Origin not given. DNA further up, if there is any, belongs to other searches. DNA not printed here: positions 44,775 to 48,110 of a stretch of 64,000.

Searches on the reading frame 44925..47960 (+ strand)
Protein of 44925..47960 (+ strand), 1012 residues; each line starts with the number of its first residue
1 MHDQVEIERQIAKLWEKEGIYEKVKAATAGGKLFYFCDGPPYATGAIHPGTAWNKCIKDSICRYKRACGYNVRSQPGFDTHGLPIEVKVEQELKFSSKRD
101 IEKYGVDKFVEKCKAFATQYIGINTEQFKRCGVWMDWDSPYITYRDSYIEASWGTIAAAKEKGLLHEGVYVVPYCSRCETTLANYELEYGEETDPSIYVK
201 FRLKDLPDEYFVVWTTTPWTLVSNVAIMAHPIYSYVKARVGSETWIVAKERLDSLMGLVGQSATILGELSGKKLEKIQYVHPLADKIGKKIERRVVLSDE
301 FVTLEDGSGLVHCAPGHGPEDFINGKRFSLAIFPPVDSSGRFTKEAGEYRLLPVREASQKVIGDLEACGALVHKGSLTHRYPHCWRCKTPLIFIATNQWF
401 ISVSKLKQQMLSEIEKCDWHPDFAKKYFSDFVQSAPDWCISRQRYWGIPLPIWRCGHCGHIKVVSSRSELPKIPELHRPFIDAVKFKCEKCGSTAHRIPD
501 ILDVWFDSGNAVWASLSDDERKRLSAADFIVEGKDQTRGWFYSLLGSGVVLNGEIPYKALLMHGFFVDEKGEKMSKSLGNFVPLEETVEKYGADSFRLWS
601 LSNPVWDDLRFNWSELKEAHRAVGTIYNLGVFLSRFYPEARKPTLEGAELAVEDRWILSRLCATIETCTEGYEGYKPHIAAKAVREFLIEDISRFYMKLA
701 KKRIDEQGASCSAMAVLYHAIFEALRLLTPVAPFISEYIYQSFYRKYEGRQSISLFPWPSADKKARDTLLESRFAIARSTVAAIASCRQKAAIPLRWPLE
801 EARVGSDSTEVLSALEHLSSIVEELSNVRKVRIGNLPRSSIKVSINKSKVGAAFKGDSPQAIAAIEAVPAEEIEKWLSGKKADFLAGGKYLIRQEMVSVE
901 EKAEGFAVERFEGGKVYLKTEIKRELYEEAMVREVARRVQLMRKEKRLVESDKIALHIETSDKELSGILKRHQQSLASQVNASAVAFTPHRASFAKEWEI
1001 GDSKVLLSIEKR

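Call 68: search_protein_families(library=pfam, proteins=[window:44925-47960:+], max_evalue=0.001)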
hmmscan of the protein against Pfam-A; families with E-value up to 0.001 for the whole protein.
window:44925-47960:+ (1012 aa): 5 families
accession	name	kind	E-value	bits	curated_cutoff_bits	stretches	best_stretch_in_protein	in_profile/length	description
PF00133.28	tRNA-synt_1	-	7.4e-119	397.6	22.7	1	11-611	2-413/414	tRNA synthetases class I (I, L, M and V)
PF08264.19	Anticodon_1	-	2.9e-33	115.3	25.1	1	654-800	1-145/148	Anticodon-binding domain of tRNA ligase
PF09334.17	tRNA-synt_1g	-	2e-23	83.3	20.1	3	41-185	8-133/391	tRNA synthetases class I (M)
PF19302.4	DUF5915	-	5.6e-22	78.7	27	1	821-1011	4-194/195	Domain of unknown function (DUF5915)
PF01406.26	tRNA-synt_1e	-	2.2e-06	27.7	27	1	557-620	237-300/301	tRNA synthetases class I (C) catalytic domain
